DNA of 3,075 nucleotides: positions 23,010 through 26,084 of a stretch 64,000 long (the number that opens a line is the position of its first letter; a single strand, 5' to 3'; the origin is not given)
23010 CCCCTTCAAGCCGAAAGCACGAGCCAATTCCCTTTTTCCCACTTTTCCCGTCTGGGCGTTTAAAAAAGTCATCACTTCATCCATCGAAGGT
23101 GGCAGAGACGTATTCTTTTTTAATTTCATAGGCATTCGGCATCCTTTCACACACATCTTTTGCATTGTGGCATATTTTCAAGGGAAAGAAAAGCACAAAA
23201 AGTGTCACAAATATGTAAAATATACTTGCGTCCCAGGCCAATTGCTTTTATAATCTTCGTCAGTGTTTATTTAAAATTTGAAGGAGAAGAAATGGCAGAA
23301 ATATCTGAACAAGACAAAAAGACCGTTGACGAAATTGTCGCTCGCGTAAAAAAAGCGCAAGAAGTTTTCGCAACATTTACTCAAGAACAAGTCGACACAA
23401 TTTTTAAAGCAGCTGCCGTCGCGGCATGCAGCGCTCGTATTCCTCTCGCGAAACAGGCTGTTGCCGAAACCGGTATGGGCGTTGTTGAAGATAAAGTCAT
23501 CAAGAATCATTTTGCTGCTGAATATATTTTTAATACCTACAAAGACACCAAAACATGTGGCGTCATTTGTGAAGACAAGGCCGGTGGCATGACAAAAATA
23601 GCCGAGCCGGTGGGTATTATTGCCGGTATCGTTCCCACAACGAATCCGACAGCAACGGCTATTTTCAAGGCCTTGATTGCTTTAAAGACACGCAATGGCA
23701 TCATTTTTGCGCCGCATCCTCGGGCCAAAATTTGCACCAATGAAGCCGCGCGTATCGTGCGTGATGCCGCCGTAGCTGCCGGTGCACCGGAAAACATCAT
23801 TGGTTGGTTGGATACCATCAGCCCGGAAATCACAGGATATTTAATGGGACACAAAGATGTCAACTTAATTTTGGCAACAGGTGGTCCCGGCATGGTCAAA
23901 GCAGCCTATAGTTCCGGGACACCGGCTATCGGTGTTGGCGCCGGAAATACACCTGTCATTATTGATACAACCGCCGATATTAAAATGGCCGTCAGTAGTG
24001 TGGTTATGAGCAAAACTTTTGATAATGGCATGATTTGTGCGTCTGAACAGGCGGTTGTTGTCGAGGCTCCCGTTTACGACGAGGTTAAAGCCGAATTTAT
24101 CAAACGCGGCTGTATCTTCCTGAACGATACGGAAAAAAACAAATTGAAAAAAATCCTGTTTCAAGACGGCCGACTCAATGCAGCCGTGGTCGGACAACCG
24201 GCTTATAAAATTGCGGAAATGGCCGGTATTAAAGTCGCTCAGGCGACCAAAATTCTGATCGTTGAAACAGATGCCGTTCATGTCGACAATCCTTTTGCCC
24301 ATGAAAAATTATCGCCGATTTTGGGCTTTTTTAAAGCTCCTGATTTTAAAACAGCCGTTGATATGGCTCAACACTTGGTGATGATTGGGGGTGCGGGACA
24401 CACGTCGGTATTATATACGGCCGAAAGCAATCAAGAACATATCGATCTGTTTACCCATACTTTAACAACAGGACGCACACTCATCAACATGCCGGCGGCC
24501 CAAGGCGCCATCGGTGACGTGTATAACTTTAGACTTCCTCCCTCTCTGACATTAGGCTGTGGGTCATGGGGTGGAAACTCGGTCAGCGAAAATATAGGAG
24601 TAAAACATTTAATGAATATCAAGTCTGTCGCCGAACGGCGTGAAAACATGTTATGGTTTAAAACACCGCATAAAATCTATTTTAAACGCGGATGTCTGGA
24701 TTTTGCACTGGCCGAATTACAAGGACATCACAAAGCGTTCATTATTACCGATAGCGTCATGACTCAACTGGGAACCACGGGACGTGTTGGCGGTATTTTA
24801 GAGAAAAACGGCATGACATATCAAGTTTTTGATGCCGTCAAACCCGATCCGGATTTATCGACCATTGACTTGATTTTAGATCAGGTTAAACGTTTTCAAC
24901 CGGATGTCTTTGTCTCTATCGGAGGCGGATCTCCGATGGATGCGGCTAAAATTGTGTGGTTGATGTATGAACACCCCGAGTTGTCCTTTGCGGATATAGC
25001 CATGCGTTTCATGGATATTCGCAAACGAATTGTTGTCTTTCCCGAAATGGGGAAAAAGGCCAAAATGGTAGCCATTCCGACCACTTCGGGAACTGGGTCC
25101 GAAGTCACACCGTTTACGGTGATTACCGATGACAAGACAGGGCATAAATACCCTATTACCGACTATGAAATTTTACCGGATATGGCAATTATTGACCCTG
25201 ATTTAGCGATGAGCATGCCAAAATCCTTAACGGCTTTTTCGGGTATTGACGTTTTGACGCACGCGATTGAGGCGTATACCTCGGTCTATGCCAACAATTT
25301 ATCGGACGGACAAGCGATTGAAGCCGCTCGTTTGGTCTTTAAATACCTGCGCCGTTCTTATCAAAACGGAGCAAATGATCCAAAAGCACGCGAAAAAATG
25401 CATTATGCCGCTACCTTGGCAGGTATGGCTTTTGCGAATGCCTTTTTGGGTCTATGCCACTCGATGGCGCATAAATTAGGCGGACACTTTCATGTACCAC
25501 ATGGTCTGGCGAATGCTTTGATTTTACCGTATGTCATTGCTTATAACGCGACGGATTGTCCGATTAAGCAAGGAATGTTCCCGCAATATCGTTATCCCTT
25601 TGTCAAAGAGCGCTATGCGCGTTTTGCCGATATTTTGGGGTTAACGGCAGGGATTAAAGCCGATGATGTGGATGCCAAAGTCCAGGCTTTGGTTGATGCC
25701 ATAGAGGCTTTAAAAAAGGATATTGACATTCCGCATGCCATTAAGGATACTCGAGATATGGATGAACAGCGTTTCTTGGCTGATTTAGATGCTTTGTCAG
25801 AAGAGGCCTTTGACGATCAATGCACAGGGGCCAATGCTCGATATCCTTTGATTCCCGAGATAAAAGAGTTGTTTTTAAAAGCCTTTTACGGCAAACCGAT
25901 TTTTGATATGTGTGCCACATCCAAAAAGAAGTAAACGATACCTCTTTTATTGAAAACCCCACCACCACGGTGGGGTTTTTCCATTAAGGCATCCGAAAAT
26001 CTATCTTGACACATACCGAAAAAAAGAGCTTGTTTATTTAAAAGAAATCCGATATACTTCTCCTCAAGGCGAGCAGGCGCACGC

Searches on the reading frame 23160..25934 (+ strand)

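Call 8: search_protein_families(library=pfam, proteins=[window:23160-25934:+], max_evalue=10)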
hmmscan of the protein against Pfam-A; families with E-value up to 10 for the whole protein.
window:23160-25934:+ (924 aa): 5 families
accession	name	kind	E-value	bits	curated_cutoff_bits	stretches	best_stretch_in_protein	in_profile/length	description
PF25137.1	ADH_Fe_C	-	4e-51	173.9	27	1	691-908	1-193/194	Fe-containing alcohol dehydrogenase family, C-terminal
PF00465.25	Fe-ADH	-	7e-47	159.6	31.3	1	503-680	1-168/168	Iron-containing alcohol dehydrogenase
PF00171.27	Aldedh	-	3.7e-26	92.1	23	1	37-316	12-292/461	Aldehyde dehydrogenase family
PF13685.12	Fe-ADH_2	-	7.2e-08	33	28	1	517-600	14-94/149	Iron-containing alcohol dehydrogenase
PF09351.15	DUF1993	-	0.12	12.8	23.4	1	37-83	64-109/161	Domain of unknown function (DUF1993)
